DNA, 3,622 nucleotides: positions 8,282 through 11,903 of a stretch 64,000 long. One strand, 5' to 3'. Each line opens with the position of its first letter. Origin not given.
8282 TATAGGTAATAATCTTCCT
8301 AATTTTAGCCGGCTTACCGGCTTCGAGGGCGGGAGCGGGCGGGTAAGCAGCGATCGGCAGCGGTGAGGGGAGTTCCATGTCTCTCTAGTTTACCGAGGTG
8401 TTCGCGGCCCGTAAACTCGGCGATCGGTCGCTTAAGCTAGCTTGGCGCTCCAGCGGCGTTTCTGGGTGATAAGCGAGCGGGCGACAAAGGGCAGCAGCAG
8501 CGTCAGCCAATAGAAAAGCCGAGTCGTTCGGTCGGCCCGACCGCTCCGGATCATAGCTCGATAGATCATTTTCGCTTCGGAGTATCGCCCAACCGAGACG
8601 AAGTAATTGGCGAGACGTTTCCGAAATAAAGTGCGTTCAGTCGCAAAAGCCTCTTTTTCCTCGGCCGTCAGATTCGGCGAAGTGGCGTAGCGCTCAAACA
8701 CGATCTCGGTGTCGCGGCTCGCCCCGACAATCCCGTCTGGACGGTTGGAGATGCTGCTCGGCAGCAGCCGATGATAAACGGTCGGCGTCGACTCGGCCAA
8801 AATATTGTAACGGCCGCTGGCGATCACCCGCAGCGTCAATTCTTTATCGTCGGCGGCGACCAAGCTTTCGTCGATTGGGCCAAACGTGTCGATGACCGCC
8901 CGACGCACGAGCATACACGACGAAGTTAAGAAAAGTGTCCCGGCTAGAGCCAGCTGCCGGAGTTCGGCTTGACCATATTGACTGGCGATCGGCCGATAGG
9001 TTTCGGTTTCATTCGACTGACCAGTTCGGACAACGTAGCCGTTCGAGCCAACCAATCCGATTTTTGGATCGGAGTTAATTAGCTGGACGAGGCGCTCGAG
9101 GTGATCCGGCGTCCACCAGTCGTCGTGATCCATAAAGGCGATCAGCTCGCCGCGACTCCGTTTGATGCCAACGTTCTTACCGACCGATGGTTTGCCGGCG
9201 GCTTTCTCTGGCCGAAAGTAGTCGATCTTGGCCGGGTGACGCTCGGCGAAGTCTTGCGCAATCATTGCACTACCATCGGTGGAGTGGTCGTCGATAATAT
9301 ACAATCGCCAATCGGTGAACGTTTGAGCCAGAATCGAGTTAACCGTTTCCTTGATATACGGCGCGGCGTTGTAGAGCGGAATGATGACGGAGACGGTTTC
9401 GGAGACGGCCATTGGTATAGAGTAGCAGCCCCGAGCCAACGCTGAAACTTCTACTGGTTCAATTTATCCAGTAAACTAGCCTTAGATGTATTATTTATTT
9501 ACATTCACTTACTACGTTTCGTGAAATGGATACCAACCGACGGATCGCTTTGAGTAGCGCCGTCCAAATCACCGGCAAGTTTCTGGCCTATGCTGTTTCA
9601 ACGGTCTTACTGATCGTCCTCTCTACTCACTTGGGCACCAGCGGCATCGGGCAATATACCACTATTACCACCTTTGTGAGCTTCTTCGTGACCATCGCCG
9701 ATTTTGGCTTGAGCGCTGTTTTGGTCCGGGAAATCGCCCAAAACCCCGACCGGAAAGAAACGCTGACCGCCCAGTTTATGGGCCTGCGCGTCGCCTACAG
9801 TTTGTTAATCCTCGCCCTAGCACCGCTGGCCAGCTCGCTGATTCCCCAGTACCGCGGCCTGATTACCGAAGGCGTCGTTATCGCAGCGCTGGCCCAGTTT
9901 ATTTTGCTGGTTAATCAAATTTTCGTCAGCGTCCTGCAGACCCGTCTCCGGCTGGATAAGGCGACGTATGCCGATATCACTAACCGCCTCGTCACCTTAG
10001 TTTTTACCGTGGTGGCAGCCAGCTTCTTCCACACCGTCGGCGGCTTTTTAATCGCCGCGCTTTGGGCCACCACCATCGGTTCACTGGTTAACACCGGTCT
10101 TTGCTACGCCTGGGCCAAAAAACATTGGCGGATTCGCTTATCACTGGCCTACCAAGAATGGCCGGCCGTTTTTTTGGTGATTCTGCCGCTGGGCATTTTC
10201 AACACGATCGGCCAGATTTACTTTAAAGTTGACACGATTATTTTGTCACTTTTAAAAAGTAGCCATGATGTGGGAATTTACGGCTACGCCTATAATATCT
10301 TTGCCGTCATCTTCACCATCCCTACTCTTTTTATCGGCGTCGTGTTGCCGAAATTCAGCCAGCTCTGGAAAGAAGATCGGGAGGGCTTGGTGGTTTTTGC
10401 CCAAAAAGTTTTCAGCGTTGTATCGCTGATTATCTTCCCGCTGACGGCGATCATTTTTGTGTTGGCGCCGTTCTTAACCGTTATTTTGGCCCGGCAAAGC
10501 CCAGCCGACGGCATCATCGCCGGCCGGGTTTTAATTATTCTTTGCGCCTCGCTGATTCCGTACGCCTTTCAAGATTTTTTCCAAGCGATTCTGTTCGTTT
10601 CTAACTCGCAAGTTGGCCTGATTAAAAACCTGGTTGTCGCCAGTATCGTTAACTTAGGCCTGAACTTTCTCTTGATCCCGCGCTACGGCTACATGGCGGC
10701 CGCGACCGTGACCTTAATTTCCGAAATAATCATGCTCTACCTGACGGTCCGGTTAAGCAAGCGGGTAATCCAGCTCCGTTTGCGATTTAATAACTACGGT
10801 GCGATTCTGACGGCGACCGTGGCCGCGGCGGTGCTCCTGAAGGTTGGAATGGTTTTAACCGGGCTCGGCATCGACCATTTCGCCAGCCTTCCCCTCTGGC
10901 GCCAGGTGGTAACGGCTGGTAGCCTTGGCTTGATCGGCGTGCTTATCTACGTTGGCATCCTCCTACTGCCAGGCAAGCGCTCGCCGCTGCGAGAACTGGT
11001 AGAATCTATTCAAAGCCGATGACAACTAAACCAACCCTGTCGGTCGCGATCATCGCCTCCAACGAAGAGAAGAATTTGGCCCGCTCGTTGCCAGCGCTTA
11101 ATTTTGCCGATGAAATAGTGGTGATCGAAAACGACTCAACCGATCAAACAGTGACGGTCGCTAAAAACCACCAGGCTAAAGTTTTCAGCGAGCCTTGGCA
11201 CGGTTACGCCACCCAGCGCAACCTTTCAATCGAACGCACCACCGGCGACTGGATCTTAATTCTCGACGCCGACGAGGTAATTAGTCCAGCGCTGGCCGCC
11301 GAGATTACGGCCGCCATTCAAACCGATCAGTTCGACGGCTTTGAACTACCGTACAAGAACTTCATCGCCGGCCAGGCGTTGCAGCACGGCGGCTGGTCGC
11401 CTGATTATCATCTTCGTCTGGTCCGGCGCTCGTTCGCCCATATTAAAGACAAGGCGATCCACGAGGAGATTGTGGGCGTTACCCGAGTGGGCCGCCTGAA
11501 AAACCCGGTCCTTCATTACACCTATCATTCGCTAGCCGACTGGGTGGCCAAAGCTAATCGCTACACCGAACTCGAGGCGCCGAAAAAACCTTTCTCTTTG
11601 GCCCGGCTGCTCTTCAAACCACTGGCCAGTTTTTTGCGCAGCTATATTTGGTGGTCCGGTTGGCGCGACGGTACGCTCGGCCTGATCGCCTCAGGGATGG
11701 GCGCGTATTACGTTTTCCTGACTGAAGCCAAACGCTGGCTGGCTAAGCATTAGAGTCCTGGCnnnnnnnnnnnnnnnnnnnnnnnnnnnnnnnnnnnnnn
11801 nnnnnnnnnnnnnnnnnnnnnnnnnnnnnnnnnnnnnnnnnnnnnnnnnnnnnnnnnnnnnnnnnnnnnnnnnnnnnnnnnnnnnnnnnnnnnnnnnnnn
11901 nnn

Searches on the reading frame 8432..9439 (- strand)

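Call 25: search_protein_families(library=pfam, proteins=[window:8432-9439:-], max_evalue=0.001)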
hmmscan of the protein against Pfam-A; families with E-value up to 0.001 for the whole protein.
window:8432-9439:- (335 aa): 5 families
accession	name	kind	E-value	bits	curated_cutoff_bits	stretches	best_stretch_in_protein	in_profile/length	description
PF00535.33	Glycos_transf_2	-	6.4e-34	117.8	23.3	1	17-184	1-165/168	Glycosyl transferase family 2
PF13641.12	Glyco_tranf_2_3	-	3.7e-25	89.7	27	1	16-210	3-199/230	Glycosyltransferase like family 2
PF10111.15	Glyco_tranf_2_2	-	4e-16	59.7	27.3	1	17-219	1-211/276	Glycosyltransferase like family 2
PF13632.12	Glyco_trans_2_3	-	6e-07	29.9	27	1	100-222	2-122/198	Glycosyl transferase family group 2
PF13506.12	Glyco_transf_21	-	4.2e-05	23.5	21.7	1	91-216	25-148/174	Glycosyl transferase family 21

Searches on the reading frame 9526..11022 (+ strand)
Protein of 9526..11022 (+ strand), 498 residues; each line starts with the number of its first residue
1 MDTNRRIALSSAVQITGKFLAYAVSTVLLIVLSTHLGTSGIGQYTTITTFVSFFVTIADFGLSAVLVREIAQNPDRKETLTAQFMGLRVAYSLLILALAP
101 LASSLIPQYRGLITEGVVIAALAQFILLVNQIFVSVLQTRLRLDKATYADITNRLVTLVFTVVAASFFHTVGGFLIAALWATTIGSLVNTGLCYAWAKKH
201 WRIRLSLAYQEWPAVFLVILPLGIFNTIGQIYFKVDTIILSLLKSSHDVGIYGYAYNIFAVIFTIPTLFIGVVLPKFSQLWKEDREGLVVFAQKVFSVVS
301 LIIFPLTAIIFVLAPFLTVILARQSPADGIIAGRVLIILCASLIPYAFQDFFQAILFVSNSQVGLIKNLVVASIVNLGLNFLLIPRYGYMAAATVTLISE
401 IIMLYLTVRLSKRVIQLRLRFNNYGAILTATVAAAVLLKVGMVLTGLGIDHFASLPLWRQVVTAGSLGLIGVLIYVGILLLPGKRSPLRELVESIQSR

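Call 25: search_protein_families(library=pfam, proteins=[window:9526-11022:+], max_evalue=0.001)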
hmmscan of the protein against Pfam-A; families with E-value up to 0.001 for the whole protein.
window:9526-11022:+ (498 aa): 4 families
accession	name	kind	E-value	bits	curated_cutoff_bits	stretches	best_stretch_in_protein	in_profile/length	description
PF01943.22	Polysacc_synt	-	3.4e-24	86.2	28.2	1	12-281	6-274/274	Polysaccharide biosynthesis protein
PF13440.11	Polysacc_synt_3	-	1.1e-18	67.9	23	1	39-321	9-283/293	Polysaccharide biosynthesis protein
PF03023.19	MurJ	-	4.3e-10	39.2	27.4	1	65-437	40-429/451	Lipid II flippase MurJ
PF01554.23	MatE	-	0.00012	22.2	24.9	1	221-382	1-161/161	MatE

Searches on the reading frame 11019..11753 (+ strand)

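Call 3: search_protein_families(library=pfam, proteins=[window:11019-11753:+], max_evalue=1)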
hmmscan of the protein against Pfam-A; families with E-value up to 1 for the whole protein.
window:11019-11753:+ (244 aa): 4 families
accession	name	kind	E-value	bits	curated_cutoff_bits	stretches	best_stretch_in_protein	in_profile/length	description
PF00535.33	Glycos_transf_2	-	2.1e-18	67.2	23.3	1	8-107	1-110/168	Glycosyl transferase family 2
PF13704.12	Glyco_tranf_2_4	-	1.6e-05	25.7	27.5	1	29-88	17-84/98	Glycosyl transferase family 2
PF13641.12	Glyco_tranf_2_3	-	0.00074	20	27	1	6-107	2-118/230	Glycosyltransferase like family 2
PF10111.15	Glyco_tranf_2_2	-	0.001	19.1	27.3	1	31-101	30-107/276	Glycosyltransferase like family 2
